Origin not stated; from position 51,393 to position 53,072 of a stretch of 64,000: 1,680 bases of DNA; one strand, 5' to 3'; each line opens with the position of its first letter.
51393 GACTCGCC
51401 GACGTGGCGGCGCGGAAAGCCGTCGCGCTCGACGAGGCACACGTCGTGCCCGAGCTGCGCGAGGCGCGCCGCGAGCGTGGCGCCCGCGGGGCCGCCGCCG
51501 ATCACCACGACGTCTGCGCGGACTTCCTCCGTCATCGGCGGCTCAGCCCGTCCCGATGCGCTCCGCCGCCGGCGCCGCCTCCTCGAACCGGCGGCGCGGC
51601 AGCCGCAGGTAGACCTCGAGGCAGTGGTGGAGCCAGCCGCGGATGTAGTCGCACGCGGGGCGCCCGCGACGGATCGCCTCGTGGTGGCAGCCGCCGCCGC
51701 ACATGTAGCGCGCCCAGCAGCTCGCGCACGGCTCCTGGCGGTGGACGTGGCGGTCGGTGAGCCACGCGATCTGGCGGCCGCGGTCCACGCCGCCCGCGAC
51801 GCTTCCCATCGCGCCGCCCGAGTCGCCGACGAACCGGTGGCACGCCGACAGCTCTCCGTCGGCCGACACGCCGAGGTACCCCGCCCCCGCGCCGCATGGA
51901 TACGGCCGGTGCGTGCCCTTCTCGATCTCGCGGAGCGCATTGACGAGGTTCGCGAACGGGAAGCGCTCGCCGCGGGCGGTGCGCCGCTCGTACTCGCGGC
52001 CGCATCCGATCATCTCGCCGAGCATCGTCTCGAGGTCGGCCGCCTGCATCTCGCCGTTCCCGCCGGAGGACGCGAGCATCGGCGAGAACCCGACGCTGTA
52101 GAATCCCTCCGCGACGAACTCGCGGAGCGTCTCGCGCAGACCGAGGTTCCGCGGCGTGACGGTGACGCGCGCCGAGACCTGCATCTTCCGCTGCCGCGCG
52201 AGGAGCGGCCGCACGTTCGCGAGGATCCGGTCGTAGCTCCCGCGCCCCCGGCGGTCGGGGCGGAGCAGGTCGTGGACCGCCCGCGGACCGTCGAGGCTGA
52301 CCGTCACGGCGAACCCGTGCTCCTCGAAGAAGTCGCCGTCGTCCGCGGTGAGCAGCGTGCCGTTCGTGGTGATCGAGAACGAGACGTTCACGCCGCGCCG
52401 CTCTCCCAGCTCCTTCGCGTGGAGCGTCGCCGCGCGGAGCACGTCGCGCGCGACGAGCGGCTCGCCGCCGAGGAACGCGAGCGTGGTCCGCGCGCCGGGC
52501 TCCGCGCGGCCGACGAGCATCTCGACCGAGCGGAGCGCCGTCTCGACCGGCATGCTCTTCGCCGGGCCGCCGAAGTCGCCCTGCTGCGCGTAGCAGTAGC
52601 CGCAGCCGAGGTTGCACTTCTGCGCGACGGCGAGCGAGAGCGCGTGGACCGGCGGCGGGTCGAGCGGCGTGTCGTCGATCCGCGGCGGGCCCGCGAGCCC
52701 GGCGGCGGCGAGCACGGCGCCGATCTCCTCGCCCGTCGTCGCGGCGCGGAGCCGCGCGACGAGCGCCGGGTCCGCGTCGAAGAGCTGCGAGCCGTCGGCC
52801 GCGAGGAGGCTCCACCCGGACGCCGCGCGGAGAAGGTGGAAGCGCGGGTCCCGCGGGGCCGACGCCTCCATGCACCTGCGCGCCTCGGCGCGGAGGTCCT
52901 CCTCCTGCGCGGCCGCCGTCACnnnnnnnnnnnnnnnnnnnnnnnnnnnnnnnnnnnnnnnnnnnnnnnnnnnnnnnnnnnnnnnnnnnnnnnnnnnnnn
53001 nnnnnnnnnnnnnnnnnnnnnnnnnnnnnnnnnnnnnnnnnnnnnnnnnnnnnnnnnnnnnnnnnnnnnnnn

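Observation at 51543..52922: Radical-SAM/SPASM enzyme wedged between a CTQ-protein gene and its flavoprotein, parallel to QhpD in quinohemoprotein amine dehydrogenase maturation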

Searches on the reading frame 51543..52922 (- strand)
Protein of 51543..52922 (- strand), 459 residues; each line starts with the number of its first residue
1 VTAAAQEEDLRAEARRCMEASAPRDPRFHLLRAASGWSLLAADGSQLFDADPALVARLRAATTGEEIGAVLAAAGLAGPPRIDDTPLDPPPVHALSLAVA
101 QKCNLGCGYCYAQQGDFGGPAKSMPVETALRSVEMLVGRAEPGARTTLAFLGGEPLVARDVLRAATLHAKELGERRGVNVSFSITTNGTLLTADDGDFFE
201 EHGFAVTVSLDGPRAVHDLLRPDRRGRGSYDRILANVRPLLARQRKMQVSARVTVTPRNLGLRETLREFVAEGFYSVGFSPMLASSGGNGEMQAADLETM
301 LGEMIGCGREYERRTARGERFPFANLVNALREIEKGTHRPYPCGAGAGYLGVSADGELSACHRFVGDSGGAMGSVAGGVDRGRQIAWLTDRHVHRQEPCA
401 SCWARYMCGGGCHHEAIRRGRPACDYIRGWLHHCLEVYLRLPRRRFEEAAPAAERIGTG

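Call 9: search_protein_families(library=pfam, proteins=[window:51543-52922:-], max_evalue=0.01)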
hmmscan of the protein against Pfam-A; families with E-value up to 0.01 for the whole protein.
window:51543-52922:- (459 aa): 2 families
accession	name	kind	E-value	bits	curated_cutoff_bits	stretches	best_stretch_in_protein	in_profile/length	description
PF04055.27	Radical_SAM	-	3.5e-16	60.3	29.5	1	100-243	4-139/166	Radical SAM superfamily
PF13353.11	Fer4_12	-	1e-05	26.3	22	1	100-231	12-133/137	4Fe-4S single cluster domain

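Call 10: search_protein_families(library=ncbifam, proteins=[window:51543-52922:-], max_evalue=0.01)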
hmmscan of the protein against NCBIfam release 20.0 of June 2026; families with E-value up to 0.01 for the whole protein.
window:51543-52922:- (459 aa): 64 families (the best 25 are shown)
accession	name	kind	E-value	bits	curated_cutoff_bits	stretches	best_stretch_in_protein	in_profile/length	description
TIGR03906.1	quino_hemo_SAM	equivalog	2e-90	303.7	453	1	87-441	88-450/467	quinohemoprotein amine dehydrogenase maturation protein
NF047865.1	rSAM_PapB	equivalog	9.1e-72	242.1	340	1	92-415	2-319/330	PapB family radical SAM/SPASM ranthipeptide maturase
TIGR03974.1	rSAM_six_Cys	equivalog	1.8e-63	215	425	1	90-417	94-421/451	thioether cross-link-forming SCIFF peptide maturase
TIGR04064.1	rSAM_nif11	equivalog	6.3e-63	213.1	518.7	1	88-454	73-434/459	nif11-like peptide radical SAM maturase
NF040492.1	not_ScfB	exception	6.1e-54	183.6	855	1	92-414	94-417/450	ScfB-related radical SAM/SPASM orphan maturase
TIGR04068.1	rSAM_ocin_clost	equivalog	3.4e-40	138.3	500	2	92-240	83-232/462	Cys-rich peptide radical SAM maturase CcpM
TIGR04280.1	geopep_mat_rSAM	hypoth_equivalog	4.6e-32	111.5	400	2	98-239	89-229/428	geopeptide radical SAM maturase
TIGR04163.1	rSAM_cobopep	equivalog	2.6e-30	105.5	375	1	97-417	68-392/428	peptide-modifying radical SAM enzyme CbpB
TIGR03978.1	rSAM_paired_1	equivalog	7.8e-27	94.1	370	1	97-277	87-265/466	His-Xaa-Ser system radical SAM maturase HxsB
NF035951.1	rSAM_RumMC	equivalog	1.5e-26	93.2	720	2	95-242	114-261/510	RumMC family radical SAM sactipeptide maturase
TIGR03942.1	sulfatase_rSAM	equivalog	1.2e-25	90.4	349.45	1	96-291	4-198/363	anaerobic sulfatase maturase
NF041298.1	rSAM_mat_DynA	equivalog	1.4e-24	86.8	450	1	102-416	10-325/356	dynobactin maturation radical SAM/SPASM protein DynA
NF041707.1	rSAM_YhhB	equivalog_domain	1.1e-23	83.8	445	1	97-251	6-163/369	cyclophane-forming radical SAM/SPASM peptide maturase YhhB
NF038170.1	lachnocin_rSAM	equivalog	5.9e-23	81.4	550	1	92-246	75-229/440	lachnocin radical SAM maturase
NF038107.1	rSAM_NF038107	equivalog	3.5e-21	75.5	600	1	99-260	91-253/444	Cys-every-fifth radical SAM/SPASM peptide maturase CefB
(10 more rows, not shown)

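Call 24: search_solved_structures(query=window:51543-52922:-, max_evalue=0.001, show_alignments=1)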
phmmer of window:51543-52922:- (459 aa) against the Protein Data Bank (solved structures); distinct sequences matched with E-value up to 0.001: 7.
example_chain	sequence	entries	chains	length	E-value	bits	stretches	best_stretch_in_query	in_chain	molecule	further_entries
5wgg_A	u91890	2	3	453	5.9e-49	170.5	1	91-414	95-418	Radical SAM domain protein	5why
4k37_A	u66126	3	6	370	4.8e-12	48.8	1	90-235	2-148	Anaerobic sulfatase-maturating enzyme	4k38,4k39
4k36_A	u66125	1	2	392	5.7e-12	48.5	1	90-235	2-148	Anaerobic sulfatase-maturating enzyme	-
9gm3_A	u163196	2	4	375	5.8e-12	48.5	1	95-238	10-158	ChlB radical SAM domain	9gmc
8vpo_A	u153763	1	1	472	2.2e-08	36.7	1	92-218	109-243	Radical SAM core domain-containing protein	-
2fb2_A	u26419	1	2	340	4.3e-05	25.9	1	91-212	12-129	Molybdenum cofactor biosynthesis protein A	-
1tv7_A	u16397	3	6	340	8.3e-05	24.9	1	91-212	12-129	Molybdenum cofactor biosynthesis protein A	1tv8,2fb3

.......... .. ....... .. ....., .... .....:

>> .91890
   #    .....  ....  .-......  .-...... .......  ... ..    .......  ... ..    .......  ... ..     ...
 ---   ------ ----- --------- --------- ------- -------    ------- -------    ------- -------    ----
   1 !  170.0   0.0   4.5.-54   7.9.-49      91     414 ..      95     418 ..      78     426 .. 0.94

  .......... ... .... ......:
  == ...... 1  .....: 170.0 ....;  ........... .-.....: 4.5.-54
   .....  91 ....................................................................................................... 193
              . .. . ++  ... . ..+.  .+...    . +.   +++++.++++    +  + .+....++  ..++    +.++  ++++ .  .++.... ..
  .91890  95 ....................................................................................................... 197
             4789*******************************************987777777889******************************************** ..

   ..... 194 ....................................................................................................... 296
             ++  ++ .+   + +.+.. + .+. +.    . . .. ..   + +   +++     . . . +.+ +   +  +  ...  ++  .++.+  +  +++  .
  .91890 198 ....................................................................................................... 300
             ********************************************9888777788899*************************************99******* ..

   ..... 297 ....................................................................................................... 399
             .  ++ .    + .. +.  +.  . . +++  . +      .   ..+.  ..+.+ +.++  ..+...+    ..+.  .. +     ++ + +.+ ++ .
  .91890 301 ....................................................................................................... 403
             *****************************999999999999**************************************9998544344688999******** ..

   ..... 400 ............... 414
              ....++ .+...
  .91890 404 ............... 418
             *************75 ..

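Call 37: search_dna_similar(query=window:51543-52922:-, collection=plasmids, mode=protein, max_rows=30)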
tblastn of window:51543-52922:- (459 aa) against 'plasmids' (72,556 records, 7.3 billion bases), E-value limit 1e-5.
Records with a match: 360; places in all: 395; records where one place covers at least 80% of the query: 18.
Best place of each record, by identity: 60-80% 5; <60% 355.
By first word of the organism name: Bacillus 60; Rhizobium 27; Agrobacterium 25; Clostridium 19; Bradyrhizobium 17; Enterococcus 16; Leisingera 14; Escherichia 13; Streptomyces 11; Paracoccus 11; and 82 more.
By predicted mobility (MOB-suite, as given by PLSDB): non-mobilizable 217; conjugative 104; mobilizable 39.
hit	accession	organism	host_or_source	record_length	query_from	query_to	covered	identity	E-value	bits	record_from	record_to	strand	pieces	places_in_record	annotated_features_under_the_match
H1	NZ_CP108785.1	Embleya sp. NBC_00888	-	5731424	14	438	93%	63.3%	8e-163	516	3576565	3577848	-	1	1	none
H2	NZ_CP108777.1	Embleya sp. NBC_00896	-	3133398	14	438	93%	63.3%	3e-162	514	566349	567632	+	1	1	none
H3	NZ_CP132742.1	Mycetohabitans endofungorum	Rhizopus microsporus,culture isolated ...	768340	16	435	92%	60.0%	9e-153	487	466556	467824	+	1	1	radical SAM protein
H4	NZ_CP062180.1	Mycetohabitans endofungorum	Rhizopus microsporus,bacterial ...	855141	16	435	92%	60.0%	9e-153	487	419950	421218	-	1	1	radical SAM protein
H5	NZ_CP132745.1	Mycetohabitans endofungorum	-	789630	16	435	92%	59.8%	4e-152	485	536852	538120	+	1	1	radical SAM protein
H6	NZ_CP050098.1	Rhizobium leguminosarum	Trifolium pratense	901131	20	438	91%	58.1%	1e-142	458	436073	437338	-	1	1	radical SAM protein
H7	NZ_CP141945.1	Novosphingobium sp. RL4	Rheum palmatum L.,Single ...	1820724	18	438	92%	57.4%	1e-137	443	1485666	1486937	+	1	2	none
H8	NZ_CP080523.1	Mesorhizobium sp. AR10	Astragalus sp.,Cell culture,root nodule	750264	39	438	87%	60.2%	9e-141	452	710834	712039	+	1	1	radical SAM protein | FAD-dependent monooxygenase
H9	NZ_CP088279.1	Bradyrhizobium barranii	Glycine max cv. AC Glengarry,cell ...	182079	20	438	91%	57.1%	2e-140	451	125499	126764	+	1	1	radical SAM protein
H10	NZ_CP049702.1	Bradyrhizobium barranii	Glycine max cv. AC Glengarry,cell ...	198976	20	438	91%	57.1%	2e-140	451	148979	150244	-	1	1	radical SAM protein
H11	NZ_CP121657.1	Rhizobium sp. CB3171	Calliandra calothyrsus,cell culture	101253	18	438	92%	56.5%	2e-135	437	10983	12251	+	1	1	radical SAM protein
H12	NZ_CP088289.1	Bradyrhizobium septentrionale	Glycine max cv. AC Glengarry,Cell ...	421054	18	438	92%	56.0%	5e-134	433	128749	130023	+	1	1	radical SAM protein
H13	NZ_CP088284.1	Bradyrhizobium septentrionale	Glycine max cv. AC Glengarry,Cell ...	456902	18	438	92%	56.0%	5e-134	433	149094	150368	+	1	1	radical SAM protein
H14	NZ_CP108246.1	Streptomyces sp. NBC_00073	-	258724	30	438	89%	44.8%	4e-95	321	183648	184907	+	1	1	radical SAM protein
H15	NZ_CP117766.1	Nostoc sp. UHCC 0926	whole organism,lichen surface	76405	20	438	91%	41.2%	3e-89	304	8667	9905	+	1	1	radical SAM protein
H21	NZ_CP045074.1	Paracoccus kondratievae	genome assembly,the fermentation ...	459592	91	438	76%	37.8%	1e-58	215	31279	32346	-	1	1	peaB: quinohemoprotein amine dehydrogenase maturation protein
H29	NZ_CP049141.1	Pseudomonas nitroreducens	monoculture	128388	91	438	76%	36.1%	1e-54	204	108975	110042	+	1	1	peaB: quinohemoprotein amine dehydrogenase maturation protein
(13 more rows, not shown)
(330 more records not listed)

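Call 38: get_annotated_region(hit=H21, flank=9000)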
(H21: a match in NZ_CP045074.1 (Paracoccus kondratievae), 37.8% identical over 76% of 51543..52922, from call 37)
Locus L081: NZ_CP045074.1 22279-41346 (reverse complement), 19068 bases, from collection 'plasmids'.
description: Paracoccus kondratievae strain BJQ0001 plasmid unnamed1, complete sequence
organism: Paracoccus kondratievae (NCBI taxid 135740)
taxonomy: Bacteria; Pseudomonadota; Alphaproteobacteria; Rhodobacterales; Paracoccaceae; Paracoccus; Paracoccus kondratievae
host: -; source: genome assembly,the fermentation starter of Baijiu; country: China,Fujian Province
typing (MOB-suite, as given by PLSDB): non-mobilizable
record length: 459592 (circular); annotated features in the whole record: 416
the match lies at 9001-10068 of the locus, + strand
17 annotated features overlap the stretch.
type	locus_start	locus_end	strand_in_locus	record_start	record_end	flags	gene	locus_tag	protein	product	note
CDS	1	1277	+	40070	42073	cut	tkt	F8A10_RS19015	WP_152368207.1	transketolase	GO:0006098 - pentose-phosphate shunt [Evidence IEA]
CDS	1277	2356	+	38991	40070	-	fba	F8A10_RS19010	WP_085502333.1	class II fructose-bisphosphate aldolase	GO:0006096 - glycolytic process [Evidence IEA]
CDS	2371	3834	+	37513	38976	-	-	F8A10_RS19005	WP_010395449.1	form I ribulose bisphosphate carboxylase large subunit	-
CDS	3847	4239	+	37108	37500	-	-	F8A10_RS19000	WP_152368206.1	ribulose bisphosphate carboxylase small subunit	-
CDS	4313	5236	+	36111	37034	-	cbbX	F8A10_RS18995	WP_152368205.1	CbbX protein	-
CDS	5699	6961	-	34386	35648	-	-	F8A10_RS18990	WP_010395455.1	NAD(P)-binding protein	-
CDS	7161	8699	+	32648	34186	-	peaA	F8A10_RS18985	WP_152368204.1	quinohemoprotein amine dehydrogenase subunit alpha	GO:0009310 - amine catabolic process [Evidence IEA]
CDS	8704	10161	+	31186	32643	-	peaB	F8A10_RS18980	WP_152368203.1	quinohemoprotein amine dehydrogenase maturation protein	GO:0043687 - post-translational protein modification [Evidence IEA]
CDS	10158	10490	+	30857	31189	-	qhpC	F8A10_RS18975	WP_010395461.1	quinohemoprotein amine dehydrogenase subunit gamma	-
CDS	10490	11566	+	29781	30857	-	peaD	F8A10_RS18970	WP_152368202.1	quinohemoprotein amine dehydrogenase subunit beta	GO:0009310 - amine catabolic process [Evidence IEA]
CDS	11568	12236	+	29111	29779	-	-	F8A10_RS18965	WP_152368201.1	subtilisin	-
CDS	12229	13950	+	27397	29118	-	-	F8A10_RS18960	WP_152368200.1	ABC transporter ATP-binding protein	-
CDS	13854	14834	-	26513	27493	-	-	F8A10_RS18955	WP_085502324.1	AraC family transcriptional regulator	-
CDS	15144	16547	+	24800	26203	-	-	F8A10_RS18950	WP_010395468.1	aldehyde dehydrogenase family protein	-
CDS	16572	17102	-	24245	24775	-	-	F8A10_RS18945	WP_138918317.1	DUF3016 domain-containing protein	-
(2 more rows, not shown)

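Call 39: get_annotated_region(hit=H6, flank=9000)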
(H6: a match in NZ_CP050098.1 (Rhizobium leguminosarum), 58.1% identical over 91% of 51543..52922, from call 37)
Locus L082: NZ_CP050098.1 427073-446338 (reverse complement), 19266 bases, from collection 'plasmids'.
description: Rhizobium leguminosarum bv. trifolii strain 9B plasmid pRL9b4, complete sequence
organism: Rhizobium leguminosarum (NCBI taxid 386)
taxonomy: Bacteria; Pseudomonadota; Alphaproteobacteria; Hyphomicrobiales; Rhizobiaceae; Rhizobium; Rhizobium leguminosarum
host: -; source: Trifolium pratense; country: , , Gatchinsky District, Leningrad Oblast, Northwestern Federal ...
typing (MOB-suite, as given by PLSDB): non-mobilizable; mating-pair formation MPF_T
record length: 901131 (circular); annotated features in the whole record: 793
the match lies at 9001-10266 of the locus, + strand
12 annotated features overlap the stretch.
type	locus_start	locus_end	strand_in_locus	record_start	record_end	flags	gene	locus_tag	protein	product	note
CDS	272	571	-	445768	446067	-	-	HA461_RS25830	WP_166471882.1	hypothetical protein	-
CDS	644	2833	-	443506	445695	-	-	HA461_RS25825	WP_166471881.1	hypothetical protein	-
CDS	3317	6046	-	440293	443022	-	-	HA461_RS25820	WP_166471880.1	ferritin-like domain-containing protein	-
CDS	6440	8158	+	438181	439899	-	-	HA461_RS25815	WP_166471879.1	hypothetical protein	-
CDS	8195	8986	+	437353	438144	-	-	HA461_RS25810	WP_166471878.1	hypothetical protein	-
CDS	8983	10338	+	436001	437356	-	-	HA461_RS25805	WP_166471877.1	radical SAM protein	-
CDS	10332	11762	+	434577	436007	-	-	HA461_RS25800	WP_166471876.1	FAD-dependent monooxygenase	-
CDS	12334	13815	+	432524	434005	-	-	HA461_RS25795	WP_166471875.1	tyrosinase family protein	-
CDS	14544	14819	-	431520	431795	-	-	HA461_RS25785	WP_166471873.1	hemagglutinin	-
CDS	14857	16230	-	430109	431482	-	-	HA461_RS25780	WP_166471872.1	S8 family serine peptidase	GO:0006508 - proteolysis [Evidence IEA]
CDS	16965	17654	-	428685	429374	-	-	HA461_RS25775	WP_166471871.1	hypothetical protein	-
CDS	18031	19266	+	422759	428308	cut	-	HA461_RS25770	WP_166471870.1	DUF3883 domain-containing protein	-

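Call 46: get_annotated_region(hit=H14, flank=8000)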
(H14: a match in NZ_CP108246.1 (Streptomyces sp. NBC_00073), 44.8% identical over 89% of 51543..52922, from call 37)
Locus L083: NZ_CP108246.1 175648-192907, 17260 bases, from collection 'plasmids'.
description: Streptomyces sp. NBC_00073 plasmid unnamed2, complete sequence
organism: Streptomyces sp. NBC_00073 (NCBI taxid 2975640)
taxonomy: Bacteria; Actinomycetota; Actinomycetes; Kitasatosporales; Streptomycetaceae; Streptomyces; Streptomyces sp. NBC 00073
host: -; source: -; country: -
typing (MOB-suite, as given by PLSDB): non-mobilizable
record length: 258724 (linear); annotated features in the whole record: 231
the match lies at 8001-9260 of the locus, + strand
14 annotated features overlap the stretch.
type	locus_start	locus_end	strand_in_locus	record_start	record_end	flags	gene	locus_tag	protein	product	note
CDS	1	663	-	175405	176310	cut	-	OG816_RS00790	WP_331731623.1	hypothetical protein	-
CDS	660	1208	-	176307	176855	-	-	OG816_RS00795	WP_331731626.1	hypothetical protein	-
CDS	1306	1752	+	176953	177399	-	-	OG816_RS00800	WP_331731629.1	hypothetical protein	-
CDS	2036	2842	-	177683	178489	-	-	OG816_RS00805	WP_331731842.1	ISAs1 family transposase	-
CDS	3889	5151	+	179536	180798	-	-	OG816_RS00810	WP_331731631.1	hypothetical protein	-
CDS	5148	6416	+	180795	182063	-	-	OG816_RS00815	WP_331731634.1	hypothetical protein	-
CDS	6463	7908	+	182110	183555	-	-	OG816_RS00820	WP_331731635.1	hypothetical protein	-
CDS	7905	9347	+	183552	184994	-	-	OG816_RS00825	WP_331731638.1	radical SAM protein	-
CDS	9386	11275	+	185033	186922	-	-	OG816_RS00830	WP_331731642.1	ferritin-like domain-containing protein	-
CDS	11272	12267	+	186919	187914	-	-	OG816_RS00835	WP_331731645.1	hypothetical protein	-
CDS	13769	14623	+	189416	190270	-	-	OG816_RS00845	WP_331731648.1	ISAs1 family transposase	-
CDS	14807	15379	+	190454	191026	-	-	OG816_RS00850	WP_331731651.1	hypothetical protein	-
CDS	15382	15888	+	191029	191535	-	-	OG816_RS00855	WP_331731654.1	hypothetical protein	-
CDS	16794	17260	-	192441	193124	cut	-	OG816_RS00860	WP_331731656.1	hypothetical protein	-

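Call 47: get_annotated_region(hit=H15, flank=8000)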
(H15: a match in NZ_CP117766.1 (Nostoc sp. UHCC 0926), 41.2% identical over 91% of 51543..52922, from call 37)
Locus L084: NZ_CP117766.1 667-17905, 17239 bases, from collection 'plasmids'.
description: Nostoc sp. UHCC 0926 plasmid pn4, complete sequence
organism: Nostoc sp. UHCC 0926 (NCBI taxid 3025190)
taxonomy: Bacteria; Cyanobacteriota; Cyanophyceae; Nostocales; Nostocaceae; Nostoc; Nostoc sp. UHCC 0926
host: -; source: whole organism,lichen surface; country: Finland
typing (MOB-suite, as given by PLSDB): mobilizable; relaxase MOBV
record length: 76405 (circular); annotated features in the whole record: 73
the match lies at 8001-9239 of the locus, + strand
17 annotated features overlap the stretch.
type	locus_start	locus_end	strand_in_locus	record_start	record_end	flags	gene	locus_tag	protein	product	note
CDS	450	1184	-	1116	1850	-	-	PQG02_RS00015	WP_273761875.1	SDR family oxidoreductase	-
CDS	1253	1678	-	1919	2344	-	-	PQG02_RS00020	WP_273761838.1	Rrf2 family transcriptional regulator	-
CDS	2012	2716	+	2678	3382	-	-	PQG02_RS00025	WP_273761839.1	hypothetical protein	-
CDS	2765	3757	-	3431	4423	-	-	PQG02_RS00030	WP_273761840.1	tyrosine-type recombinase/integrase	GO:0015074 - DNA integration [Evidence IEA]; GO:0006310 - DNA recombination [Evidence IEA]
CDS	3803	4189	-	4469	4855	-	-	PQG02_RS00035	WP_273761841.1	four helix bundle protein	-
CDS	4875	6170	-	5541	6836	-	-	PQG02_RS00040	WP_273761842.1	hypothetical protein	-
CDS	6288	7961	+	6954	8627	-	-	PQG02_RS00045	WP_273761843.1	hypothetical protein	-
CDS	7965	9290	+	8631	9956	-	-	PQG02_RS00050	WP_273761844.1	radical SAM protein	-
CDS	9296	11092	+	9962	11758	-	-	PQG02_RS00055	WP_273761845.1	ferritin-like domain-containing protein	-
CDS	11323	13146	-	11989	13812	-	-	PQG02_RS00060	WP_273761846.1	hypothetical protein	-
CDS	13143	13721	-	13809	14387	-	-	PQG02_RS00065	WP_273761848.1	hypothetical protein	-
CDS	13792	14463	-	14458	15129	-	-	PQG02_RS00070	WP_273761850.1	hypothetical protein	-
CDS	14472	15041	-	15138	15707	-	-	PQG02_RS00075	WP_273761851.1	hypothetical protein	-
CDS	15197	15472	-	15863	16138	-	-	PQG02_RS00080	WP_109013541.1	hypothetical protein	-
CDS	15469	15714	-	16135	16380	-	-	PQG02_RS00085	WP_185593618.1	hypothetical protein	-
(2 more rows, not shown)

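Call 48: get_annotated_region(hit=H3, flank=9000)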
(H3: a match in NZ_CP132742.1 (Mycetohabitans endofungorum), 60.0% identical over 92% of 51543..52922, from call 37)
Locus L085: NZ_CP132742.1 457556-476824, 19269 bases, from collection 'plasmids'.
description: Mycetohabitans endofungorum strain B14/HKI 0403 plasmid unnamed1, complete sequence
organism: Mycetohabitans endofungorum (NCBI taxid 417203)
taxonomy: Bacteria; Pseudomonadota; Betaproteobacteria; Burkholderiales; Burkholderiaceae; Mycetohabitans; Mycetohabitans endofungorum
host: -; source: Rhizopus microsporus,culture isolated from host hyphae,hyphae of ATCC 52814,forest soil; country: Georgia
typing (MOB-suite, as given by PLSDB): non-mobilizable
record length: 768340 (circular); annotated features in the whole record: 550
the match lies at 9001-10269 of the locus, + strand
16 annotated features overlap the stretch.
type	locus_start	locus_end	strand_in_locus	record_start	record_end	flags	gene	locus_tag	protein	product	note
CDS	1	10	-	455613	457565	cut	-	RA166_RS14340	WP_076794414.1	LodA/GoxA family CTQ-dependent oxidase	-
CDS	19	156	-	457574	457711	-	-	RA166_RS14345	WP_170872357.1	hypothetical protein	-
CDS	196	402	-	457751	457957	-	-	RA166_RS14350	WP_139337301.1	hypothetical protein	-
CDS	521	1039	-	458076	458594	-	-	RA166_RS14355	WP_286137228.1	hypothetical protein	-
CDS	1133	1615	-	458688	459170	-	-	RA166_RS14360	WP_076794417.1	glycosyl hydrolase 108 family protein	-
CDS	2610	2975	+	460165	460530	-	-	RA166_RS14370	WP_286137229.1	DDE-type integrase/transposase/recombinase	GO:0015074 - DNA integration [Evidence IEA]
CDS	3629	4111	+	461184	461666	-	-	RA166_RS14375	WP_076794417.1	glycosyl hydrolase 108 family protein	-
CDS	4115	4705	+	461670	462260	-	-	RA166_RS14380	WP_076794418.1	hypothetical protein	-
CDS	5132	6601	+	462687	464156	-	-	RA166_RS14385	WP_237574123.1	ferritin-like protein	-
CDS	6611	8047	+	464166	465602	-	-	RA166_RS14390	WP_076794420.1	hypothetical protein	-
CDS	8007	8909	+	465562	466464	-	-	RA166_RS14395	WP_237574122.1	hypothetical protein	-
CDS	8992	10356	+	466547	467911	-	-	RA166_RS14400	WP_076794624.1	radical SAM protein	-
CDS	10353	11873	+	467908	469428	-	-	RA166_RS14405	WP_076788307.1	tryptophan 7-halogenase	-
CDS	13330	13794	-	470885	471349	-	-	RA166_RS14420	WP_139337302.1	hypothetical protein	-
CDS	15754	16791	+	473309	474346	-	-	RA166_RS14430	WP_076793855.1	IS481 family transposase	-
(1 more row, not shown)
